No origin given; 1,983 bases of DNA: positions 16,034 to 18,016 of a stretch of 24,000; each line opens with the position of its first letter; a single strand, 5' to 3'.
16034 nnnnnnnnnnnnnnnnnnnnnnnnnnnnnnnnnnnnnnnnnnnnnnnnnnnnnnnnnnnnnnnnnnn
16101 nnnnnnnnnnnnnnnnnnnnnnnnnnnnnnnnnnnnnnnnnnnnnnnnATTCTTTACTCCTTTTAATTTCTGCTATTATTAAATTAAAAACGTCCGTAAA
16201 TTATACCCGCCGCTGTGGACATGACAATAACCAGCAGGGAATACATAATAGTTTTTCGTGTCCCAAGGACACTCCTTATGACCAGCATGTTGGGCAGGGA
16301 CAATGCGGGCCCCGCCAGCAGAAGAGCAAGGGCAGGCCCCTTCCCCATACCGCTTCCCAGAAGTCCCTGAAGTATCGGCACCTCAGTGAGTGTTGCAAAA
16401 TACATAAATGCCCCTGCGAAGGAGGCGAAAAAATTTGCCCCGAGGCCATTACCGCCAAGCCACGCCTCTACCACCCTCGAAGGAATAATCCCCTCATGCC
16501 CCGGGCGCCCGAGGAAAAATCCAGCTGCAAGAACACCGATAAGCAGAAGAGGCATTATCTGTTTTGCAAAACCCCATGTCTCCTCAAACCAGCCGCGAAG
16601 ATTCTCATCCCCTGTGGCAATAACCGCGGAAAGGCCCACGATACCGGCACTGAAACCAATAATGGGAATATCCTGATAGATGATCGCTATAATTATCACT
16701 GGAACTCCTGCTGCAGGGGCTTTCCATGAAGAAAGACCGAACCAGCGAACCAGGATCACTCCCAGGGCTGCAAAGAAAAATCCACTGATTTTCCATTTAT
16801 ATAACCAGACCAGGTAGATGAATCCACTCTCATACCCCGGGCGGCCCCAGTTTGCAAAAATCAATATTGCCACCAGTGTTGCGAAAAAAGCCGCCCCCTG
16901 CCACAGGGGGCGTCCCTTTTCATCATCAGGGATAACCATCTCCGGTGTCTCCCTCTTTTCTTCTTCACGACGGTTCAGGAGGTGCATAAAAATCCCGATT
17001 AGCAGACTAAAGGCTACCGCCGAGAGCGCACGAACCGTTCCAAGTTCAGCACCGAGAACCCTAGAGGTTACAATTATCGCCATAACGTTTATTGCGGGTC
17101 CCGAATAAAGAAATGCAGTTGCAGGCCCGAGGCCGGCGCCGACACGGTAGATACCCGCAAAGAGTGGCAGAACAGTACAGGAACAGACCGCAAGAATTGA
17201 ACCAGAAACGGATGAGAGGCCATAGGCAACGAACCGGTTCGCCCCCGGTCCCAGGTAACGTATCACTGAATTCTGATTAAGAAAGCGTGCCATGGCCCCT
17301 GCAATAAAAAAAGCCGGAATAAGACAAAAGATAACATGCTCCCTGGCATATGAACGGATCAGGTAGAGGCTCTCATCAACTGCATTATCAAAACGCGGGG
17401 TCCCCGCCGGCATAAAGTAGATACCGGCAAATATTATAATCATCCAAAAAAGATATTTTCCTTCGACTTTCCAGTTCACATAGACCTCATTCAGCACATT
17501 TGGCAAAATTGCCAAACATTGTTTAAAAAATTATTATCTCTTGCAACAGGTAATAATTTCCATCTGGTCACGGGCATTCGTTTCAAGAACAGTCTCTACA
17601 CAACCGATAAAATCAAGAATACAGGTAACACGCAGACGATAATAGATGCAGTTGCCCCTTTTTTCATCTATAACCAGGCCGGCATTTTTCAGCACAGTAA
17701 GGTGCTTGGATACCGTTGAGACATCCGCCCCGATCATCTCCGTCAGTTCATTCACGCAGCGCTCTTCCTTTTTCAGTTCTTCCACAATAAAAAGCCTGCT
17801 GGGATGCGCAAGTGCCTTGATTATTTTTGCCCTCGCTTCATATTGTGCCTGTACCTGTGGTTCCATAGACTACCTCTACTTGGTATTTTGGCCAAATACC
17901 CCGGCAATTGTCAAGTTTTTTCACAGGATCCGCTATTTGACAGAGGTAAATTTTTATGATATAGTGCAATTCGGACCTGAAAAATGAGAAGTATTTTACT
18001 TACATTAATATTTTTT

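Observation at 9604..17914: hgcAB fused back-to-back with a complete arsenic/thiol-redox island that includes an ArsP-like permease but no arsM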

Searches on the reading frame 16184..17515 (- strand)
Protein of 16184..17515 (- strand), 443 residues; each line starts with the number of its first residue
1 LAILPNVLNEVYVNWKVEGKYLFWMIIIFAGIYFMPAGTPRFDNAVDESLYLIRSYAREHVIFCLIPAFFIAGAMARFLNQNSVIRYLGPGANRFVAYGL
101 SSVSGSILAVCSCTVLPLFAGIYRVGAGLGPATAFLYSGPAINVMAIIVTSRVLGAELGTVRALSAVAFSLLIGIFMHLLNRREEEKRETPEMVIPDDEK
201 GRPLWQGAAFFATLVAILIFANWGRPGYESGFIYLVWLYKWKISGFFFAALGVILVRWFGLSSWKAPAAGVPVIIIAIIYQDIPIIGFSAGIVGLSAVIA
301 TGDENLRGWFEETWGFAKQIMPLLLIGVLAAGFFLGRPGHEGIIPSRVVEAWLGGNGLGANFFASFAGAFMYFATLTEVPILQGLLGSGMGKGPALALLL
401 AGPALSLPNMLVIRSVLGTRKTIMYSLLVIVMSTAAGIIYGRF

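Call 6: search_protein_families(library=pfam, proteins=[window:16184-17515:-])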
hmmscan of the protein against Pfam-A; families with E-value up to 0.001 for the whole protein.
window:16184-17515:- (443 aa): 1 family
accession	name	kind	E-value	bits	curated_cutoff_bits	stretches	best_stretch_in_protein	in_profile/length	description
PF03773.19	ArsP_1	-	6.9e-69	232.7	32.3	1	51-441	6-293/294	Predicted permease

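Call 7: search_protein_families(library=ncbifam, proteins=[window:16184-17515:-])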
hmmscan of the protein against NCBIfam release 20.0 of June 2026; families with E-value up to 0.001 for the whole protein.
window:16184-17515:- (443 aa): 2 families
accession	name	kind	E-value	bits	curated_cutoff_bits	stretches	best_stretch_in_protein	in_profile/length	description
NF040736.1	efflux_SaoE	equivalog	4.5e-34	118.2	325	2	65-186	22-141/352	efflux transporter SaoE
NF033936.1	CuZnOut_SO0444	equivalog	7.7e-30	104.2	300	2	66-191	13-136/351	SO_0444 family Cu/Zn efflux transporter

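Call 28: list_cluster_members(proteins=[P0001, window:16184-17515:-, window:11357-12541:+])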
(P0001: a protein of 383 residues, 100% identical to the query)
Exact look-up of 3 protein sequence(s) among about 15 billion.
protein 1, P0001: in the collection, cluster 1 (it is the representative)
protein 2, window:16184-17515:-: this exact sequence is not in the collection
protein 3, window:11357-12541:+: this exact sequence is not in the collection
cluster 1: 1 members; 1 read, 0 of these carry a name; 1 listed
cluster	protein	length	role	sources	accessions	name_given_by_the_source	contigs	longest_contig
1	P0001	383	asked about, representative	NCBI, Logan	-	-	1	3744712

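Call 61: find_related_loci(query=A3, collection=metagenome_contigs, flank=10000)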
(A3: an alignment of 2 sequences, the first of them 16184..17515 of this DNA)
Query A3 (443 aa) in metagenome_contigs; peptide patterns used: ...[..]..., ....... (x = any residue, [..] = any of these).
531 stretches matched a pattern; 2 encode a relative of the query (tblastn E <= 1e-3); 2 distinct loci.
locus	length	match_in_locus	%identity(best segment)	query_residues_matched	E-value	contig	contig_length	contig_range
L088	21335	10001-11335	78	1-443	0e+0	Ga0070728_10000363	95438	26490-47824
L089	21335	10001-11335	78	1-443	0e+0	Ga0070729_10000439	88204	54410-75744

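Call 62: find_homologous_proteins(query=window:16184-17515:-, max_evalue=1e-20)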
Query window:16184-17515:- (443 aa): 8000 proteins with E <= 1e-20 among 8000 candidates; the best 120 are listed.
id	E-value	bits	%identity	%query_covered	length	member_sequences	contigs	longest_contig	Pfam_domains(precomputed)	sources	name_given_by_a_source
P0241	2.6e-278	941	100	97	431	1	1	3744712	PF03773.20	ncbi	-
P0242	1.4e-204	698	74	97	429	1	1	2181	PF03773.20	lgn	-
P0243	5.9e-172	591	62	97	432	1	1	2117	PF03773.20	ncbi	-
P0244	8.1e-172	590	61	97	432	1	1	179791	PF03773.20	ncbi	ncbi:MAG: permease [Pseudomonadota bacterium]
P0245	2.9e-170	585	61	97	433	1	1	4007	PF03773.20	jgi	-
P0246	5.9e-170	584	61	97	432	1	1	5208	PF03773.20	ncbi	-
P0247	1.4e-169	583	61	97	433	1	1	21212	PF03773.20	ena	-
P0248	1.4e-169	583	62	97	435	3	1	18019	PF03773.20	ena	-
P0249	1.9e-169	582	62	97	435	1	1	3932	PF03773.20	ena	-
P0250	2.9e-169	582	62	97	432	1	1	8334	PF03773.20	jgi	-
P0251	3.1e-169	582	61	97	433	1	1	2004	PF03773.20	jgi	-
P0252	3.2e-169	582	62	97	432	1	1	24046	PF03773.20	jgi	-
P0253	4.1e-169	581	61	98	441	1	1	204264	PF03773.20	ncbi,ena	-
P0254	7.4e-169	580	62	97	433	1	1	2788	PF03773.20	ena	-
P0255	7.6e-169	580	62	97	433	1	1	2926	PF03773.20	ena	-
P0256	9.0e-169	580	60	97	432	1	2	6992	PF03773.20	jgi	jgi:hypothetical protein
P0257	1.6e-168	579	62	96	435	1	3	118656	PF03773.20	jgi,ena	jgi:hypothetical protein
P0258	1.9e-168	579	61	97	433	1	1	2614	PF03773.20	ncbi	-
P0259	2.0e-168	579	61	97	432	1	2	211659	PF03773.20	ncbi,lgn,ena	-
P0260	2.6e-168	579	62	97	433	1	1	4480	PF03773.20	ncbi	-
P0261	2.9e-168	578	61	98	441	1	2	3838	PF03773.20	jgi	-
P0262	3.8e-168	578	60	97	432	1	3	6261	PF03773.20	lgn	-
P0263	3.9e-168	578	62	96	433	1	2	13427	PF03773.20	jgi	-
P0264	4.2e-168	578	61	97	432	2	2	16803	PF03773.20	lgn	-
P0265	6.4e-168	577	61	97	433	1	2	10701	PF03773.20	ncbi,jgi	-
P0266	6.9e-168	577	60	97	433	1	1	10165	PF03773.20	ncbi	-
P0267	7.3e-168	577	61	97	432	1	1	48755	PF03773.20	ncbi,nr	ncbi:MAG: permease [bacterium]|nr:permease [bacterium]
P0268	8.6e-168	577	60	97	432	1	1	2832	PF03773.20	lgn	-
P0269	1.1e-167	577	62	96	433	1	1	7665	PF03773.20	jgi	-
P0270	1.1e-167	576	61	97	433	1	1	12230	PF03773.20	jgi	-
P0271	1.2e-167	576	61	97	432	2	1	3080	PF03773.20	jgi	-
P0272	1.3e-167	576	61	97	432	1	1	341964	PF03773.20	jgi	-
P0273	1.4e-167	576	59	97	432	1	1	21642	PF03773.20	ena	-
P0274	1.4e-167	576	62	97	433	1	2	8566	PF03773.20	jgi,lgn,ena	jgi:uncharacterized protein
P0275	2.3e-167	576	60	97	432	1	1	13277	PF03773.20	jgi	jgi:uncharacterized protein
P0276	2.8e-167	575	59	97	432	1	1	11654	PF03773.20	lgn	-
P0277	3.3e-167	575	62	97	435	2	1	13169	PF03773.20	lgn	-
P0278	3.3e-167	575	61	97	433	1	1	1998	PF03773.20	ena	-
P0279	3.6e-167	575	60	97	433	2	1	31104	PF03773.20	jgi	-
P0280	3.7e-167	575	62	97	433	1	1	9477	PF03773.20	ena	-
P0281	3.8e-167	575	60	97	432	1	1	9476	PF03773.20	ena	-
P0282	4.1e-167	575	61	97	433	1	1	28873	PF03773.20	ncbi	ncbi:permease [Planctomycetota bacterium]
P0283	4.7e-167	574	61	97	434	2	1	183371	PF03773.20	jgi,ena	-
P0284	4.7e-167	574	62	97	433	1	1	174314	PF03773.20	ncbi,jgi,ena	-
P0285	5.8e-167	574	60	97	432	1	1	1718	PF03773.20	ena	-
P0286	5.9e-167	574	60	97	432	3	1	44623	PF03773.20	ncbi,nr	ncbi:MAG: permease [Desulfurivibrionaceae bacterium]|nr:permease [Desulfurivibrionaceae bacterium]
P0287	6.3e-167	574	61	97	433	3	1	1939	PF03773.20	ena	-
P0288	6.3e-167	574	60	98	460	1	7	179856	PF03773.20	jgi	jgi:uncharacterized membrane protein YraQ (UPF0718 family)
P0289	6.4e-167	574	61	97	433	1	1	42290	PF03773.20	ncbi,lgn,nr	ncbi:MAG: permease [Deltaproteobacteria bacterium]|nr:permease [Deltaproteobacteria bacterium]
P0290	6.6e-167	574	61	97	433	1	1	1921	PF03773.20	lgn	-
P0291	6.7e-167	574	61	97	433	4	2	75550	PF03773.20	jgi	-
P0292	7.7e-167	574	62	97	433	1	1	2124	PF03773.20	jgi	jgi:hypothetical protein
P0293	7.9e-167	574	59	97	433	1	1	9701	PF03773.20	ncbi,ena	-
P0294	8.0e-167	574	60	97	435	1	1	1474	PF03773.20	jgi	jgi:uncharacterized membrane protein YraQ (UPF0718 family)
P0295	8.4e-167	574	59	97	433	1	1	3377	PF03773.20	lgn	-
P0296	8.7e-167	574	62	96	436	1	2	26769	PF03773.20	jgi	-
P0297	9.4e-167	573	62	98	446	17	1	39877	PF03773.20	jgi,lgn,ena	-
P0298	9.5e-167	573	59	97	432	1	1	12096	PF03773.20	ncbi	-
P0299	1.1e-166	573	58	97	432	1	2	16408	PF03773.20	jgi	jgi:uncharacterized membrane protein YraQ (UPF0718 family)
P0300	1.1e-166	573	59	97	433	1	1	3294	PF03773.20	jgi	-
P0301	1.1e-166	573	62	97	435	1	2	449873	PF03773.20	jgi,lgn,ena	-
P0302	1.1e-166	573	60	97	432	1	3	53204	PF03773.20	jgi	jgi:hypothetical protein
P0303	1.2e-166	573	62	97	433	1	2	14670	PF03773.20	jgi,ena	-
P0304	1.3e-166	573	61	97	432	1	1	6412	PF03773.20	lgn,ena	-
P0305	1.3e-166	573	59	97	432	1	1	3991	PF03773.20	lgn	-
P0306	1.4e-166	573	61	97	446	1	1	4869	PF03773.20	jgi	-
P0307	1.5e-166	573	61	96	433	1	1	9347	PF03773.20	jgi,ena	-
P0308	1.7e-166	573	59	97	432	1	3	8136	PF03773.20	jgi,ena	jgi:uncharacterized membrane protein YraQ (UPF0718 family)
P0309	1.8e-166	573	59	97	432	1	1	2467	PF03773.20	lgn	-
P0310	1.9e-166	572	59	97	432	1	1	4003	PF03773.20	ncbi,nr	ncbi:MAG: permease [Desulfobulbaceae bacterium]|nr:permease [Desulfobulbaceae bacterium]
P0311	1.9e-166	572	60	97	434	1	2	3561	PF03773.20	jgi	-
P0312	2.1e-166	572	62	97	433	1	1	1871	PF03773.20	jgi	jgi:uncharacterized membrane protein YraQ (UPF0718 family)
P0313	2.1e-166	572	60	97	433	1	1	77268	PF03773.20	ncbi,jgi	jgi:uncharacterized membrane protein YraQ (UPF0718 family)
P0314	2.1e-166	572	61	96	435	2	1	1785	PF03773.20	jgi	jgi:uncharacterized membrane protein YraQ (UPF0718 family)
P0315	2.1e-166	572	61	97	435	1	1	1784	PF03773.20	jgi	jgi:uncharacterized membrane protein YraQ (UPF0718 family)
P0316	2.2e-166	572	60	97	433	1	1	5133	PF03773.20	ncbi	-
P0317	2.2e-166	572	61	97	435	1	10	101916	PF03773.20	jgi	jgi:uncharacterized membrane protein YraQ (UPF0718 family)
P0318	2.2e-166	572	60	97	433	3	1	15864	PF03773.20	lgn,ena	-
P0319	2.3e-166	572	62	96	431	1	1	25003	PF03773.20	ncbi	ncbi:MAG: permease [Candidatus Brocadiia bacterium]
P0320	2.4e-166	572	60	97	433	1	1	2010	PF03773.20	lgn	-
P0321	2.5e-166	572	61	97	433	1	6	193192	PF03773.20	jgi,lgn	jgi:uncharacterized membrane protein YraQ (UPF0718 family)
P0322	2.9e-166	572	60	97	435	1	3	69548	PF03773.20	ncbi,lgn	-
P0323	3.3e-166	572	62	97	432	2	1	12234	PF03773.20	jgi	-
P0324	3.8e-166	571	61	97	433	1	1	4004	PF03773.20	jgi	jgi:uncharacterized membrane protein YraQ (UPF0718 family)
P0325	4.6e-166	571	60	97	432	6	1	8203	PF03773.20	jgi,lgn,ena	-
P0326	4.8e-166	571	61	97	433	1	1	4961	PF03773.20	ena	-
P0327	5.3e-166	571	61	97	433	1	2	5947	PF03773.20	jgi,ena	-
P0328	5.3e-166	571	60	97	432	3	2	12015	PF03773.20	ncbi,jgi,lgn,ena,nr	ncbi:MAG: hypothetical protein C0613_11700 [Desulfobulbaceae bacterium]|nr:MAG: hypothetical protein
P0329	5.7e-166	571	61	97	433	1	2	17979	PF03773.20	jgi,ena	jgi:hypothetical protein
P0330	5.9e-166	571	61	97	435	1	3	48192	PF03773.20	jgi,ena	-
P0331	6.5e-166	571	59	97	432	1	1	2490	PF03773.20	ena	-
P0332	6.5e-166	571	59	97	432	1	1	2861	PF03773.20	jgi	jgi:hypothetical protein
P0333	7.2e-166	571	59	97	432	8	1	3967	PF03773.20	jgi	jgi:uncharacterized membrane protein YraQ (UPF0718 family)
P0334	7.4e-166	571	59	97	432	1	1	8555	PF03773.20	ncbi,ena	-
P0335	7.5e-166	570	61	97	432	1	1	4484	PF03773.20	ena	-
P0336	7.9e-166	570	61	97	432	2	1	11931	PF03773.20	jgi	-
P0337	7.9e-166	570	61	97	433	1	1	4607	PF03773.20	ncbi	-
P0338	8.2e-166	570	61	97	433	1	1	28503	PF03773.20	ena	-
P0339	8.4e-166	570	59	97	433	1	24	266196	PF03773.20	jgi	-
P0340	9.0e-166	570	61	97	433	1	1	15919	PF03773.20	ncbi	ncbi:MAG: permease [bacterium]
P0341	9.1e-166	570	60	97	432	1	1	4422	PF03773.20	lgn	-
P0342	9.1e-166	570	63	97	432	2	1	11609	PF03773.20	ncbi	-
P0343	9.9e-166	570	61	97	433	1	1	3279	PF03773.20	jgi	jgi:uncharacterized membrane protein YraQ (UPF0718 family)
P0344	1.0e-165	570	61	97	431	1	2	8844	PF03773.20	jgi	-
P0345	1.0e-165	570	61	97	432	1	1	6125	PF03773.20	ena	-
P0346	1.0e-165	570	59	97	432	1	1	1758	PF03773.20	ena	-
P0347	1.1e-165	570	60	97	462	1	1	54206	PF03773.20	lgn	-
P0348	1.1e-165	570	59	97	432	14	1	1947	PF03773.20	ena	-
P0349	1.1e-165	570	59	97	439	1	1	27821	PF03773.20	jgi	-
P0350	1.1e-165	570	61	97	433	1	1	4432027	PF03773.20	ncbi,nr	ncbi:permease [Kiritimatiellota bacterium B12222]|nr:permease [Kiritimatiellota bacterium B12222]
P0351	1.2e-165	570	62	93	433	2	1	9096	PF03773.20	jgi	-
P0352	1.2e-165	570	59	97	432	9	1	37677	PF03773.20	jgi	-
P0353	1.3e-165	570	60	97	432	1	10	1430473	PF03773.20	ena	-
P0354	1.4e-165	570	60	97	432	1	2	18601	PF03773.20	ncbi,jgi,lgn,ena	-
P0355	1.4e-165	570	62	96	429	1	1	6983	PF03773.20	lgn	-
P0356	1.5e-165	570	61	97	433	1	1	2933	PF03773.20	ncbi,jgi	jgi:uncharacterized membrane protein YraQ (UPF0718 family)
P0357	1.5e-165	569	61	96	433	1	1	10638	PF03773.20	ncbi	-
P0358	1.5e-165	569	61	97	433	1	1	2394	PF03773.20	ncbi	-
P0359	1.5e-165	569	60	97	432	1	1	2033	PF03773.20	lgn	-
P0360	1.6e-165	569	61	97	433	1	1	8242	PF03773.20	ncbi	-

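Call 63: find_encoding_contigs(protein=P0350, flank=8000, max_places=1)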
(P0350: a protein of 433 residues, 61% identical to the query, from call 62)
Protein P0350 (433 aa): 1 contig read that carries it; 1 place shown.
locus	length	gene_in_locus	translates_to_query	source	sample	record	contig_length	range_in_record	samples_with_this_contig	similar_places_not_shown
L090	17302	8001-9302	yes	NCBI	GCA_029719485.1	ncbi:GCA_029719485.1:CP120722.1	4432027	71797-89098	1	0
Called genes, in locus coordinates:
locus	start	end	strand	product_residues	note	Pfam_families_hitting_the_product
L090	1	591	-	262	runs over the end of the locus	-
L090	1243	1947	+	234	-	-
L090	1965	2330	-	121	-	PF04241:DUF423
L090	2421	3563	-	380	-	PF07396:Porin_O_P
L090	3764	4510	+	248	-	PF00588:SpoU_methylase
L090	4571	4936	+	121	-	PF11964:SpoIIAA-like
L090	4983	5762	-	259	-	PF00702:Hydrolase, PF13419:HAD_2, PF13242:Hydrolase_like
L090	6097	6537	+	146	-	PF11026:DUF2721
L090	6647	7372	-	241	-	-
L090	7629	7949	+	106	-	PF12840:HTH_20 (weak), PF01022:HTH_5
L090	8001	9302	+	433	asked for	PF03773:ArsP_1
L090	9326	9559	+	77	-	PF13192:Thioredoxin_3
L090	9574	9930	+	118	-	PF08859:DGC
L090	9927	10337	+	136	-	PF00085:Thioredoxin, PF13098:Thioredoxin_2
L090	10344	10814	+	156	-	-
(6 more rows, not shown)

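Call 64: find_encoding_contigs(protein=P0244, flank=8000, max_places=1)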
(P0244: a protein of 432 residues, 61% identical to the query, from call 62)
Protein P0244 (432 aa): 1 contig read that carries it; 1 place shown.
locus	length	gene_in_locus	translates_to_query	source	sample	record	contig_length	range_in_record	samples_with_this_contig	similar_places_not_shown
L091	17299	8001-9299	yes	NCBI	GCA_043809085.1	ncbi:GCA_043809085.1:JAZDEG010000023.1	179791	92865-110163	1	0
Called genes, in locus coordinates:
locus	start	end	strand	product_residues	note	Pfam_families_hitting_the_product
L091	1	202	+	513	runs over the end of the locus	PF05591:T6SS_VipA, PF05943:VipB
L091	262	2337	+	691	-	PF05954:Phage_GPD, PF04717:Phage_base_V, PF22178:Gp5_trimer_C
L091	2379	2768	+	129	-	-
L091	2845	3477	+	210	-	PF01471:PG_binding_1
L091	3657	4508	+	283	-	-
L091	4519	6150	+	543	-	-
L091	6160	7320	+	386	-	PF00882:Zn_dep_PLPC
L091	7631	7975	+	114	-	PF12840:HTH_20, PF01022:HTH_5, PF01047:MarR (faint)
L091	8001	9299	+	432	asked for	PF03773:ArsP_1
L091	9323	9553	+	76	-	PF13192:Thioredoxin_3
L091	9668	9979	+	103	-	PF00085:Thioredoxin, PF13098:Thioredoxin_2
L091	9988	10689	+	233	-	PF02683:DsbD_TM, PF13386:DsbD_2 (weak)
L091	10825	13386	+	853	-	PF01326:PPDK_N, PF00391:PEP-utilizers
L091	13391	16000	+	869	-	PF01326:PPDK_N, PF00391:PEP-utilizers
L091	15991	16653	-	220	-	PF00149:Metallophos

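Call 65: find_encoding_contigs(protein=P0286, flank=8000, max_places=1)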
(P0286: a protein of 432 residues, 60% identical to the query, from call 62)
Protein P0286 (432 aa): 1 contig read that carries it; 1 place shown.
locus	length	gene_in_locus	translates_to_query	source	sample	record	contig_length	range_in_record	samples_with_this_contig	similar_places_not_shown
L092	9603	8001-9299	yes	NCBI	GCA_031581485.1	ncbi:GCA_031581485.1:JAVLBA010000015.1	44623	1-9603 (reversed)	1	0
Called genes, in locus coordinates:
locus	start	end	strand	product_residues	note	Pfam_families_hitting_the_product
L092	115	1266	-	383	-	PF04321:RmlD_sub_bind, PF01370:Epimerase, PF16363:GDP_Man_Dehyd (weak), PF07993:NAD_binding_4 (weak)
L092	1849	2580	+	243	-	PF13237:Fer4_10 (weak), PF13247:Fer4_11, PF12838:Fer4_7, PF13187:Fer4_9 (weak), PF25160:LdpA_Fe-S-bd (weak), PF00037:Fer4, PF12797:Fer4_2 (weak), PF12837:Fer4_6 (weak), +3 more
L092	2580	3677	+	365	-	PF03916:NrfD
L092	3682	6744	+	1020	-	PF00384:Molybdopterin, PF01568:Molydop_binding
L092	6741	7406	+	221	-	PF02613:Nitrate_red_del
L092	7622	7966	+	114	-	PF12840:HTH_20, PF01022:HTH_5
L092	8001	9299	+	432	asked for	PF03773:ArsP_1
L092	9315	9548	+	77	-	PF13192:Thioredoxin_3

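Call 66: find_encoding_contigs(protein=P0282, flank=8000, max_places=1)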
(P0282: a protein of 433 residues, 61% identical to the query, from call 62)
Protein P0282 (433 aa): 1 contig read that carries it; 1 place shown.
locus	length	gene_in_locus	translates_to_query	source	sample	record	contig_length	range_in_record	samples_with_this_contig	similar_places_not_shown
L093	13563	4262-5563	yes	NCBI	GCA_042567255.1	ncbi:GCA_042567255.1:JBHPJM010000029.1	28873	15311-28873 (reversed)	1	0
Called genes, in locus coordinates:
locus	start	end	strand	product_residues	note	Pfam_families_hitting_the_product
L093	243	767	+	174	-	-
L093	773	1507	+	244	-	PF12797:Fer4_2 (weak), PF12837:Fer4_6 (weak), PF00037:Fer4 (weak), PF12838:Fer4_7 (weak), PF13247:Fer4_11, PF13187:Fer4_9 (weak), PF12837:Fer4_6 (weak), PF00037:Fer4 (weak), +2 more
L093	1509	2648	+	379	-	PF03916:NrfD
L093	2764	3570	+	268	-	-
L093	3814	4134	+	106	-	PF01022:HTH_5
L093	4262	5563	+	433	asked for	PF03773:ArsP_1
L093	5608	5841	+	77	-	PF13192:Thioredoxin_3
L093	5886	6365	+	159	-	-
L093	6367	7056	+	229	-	PF02683:DsbD_TM (weak), PF13386:DsbD_2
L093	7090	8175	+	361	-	PF01758:SBF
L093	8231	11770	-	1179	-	PF14341:PilX_N (faint)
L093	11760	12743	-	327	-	-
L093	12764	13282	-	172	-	PF04542:Sigma70_r2 (weak), PF08281:Sigma70_r4_2, PF04545:Sigma70_r4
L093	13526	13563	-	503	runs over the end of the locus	PF07963:N_methyl (faint)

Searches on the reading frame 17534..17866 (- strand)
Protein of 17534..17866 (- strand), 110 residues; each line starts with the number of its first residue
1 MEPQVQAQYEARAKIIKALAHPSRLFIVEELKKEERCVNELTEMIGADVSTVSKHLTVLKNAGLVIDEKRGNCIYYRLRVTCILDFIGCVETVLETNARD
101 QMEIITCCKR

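Call 6: search_protein_families(library=pfam, proteins=[window:17534-17866:-])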
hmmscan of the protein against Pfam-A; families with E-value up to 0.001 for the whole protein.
window:17534-17866:- (110 aa): 3 families
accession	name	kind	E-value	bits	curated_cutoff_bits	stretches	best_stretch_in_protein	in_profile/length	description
PF01022.26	HTH_5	-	1.5e-13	50.8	22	1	22-66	2-46/47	Bacterial regulatory protein, arsR family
PF12840.13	HTH_20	-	4.8e-08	33.3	27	1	19-65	1-48/51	Helix-turn-helix domain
PF25212.1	HVO_A0114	-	0.00019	21.6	27.6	1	20-72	20-73/84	HVO_A0114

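Call 7: search_protein_families(library=ncbifam, proteins=[window:17534-17866:-])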
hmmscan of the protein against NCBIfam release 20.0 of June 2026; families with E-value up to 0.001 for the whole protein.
window:17534-17866:- (110 aa): 10 families
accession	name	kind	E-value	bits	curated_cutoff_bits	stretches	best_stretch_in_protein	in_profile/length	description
NF033788.1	HTH_metalloreg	subfamily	1.5e-24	85.5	55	1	13-85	2-75/77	metalloregulator ArsR/SmtB family transcription factor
NF033789.1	repress_SdpR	subfamily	1.8e-17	63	100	1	16-90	2-76/79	autorepressor SdpR family transcription factor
NF040642.1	sulf_sens_BigR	equivalog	2.2e-13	50.1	155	1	9-82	7-80/95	sulfite-sensing transcriptional repressor BigR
NF041413.1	ArsR_Rv2640c_fam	equivalog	3.6e-12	46.7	155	1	15-83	35-106/118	Rv2640c family ArsR-like transcriptional regulator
NF045707.1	Dbac_1936_reg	equivalog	2.8e-11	43.3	115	1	7-93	2-88/99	ArsR/SmtB-type metalloregulator TsoR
NF007528.0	PRK10141.1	subfamily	6.8e-10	38.8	97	1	14-79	8-74/117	metalloregulator ArsR/SmtB family transcription factor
NF052532.1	TransRegPagRBaca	equivalog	4.1e-09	36.4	170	1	8-83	13-88/99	transcriptional repressor PagR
NF047906.1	CdPbTransRegCmtR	equivalog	4e-08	33.1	150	1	7-80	6-79/104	Cd(II)/Pb(II)-sensing metalloregulatory transcriptional regulator CmtR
TIGR01884.1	cas_HTH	subfamily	2e-06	27.3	60.2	1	15-73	135-195/202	CRISPR-associated CARF protein Csa3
NF053755.1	MsvR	equivalog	2.3e-06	27.5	220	1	14-67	5-58/236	transcriptional factor MsvR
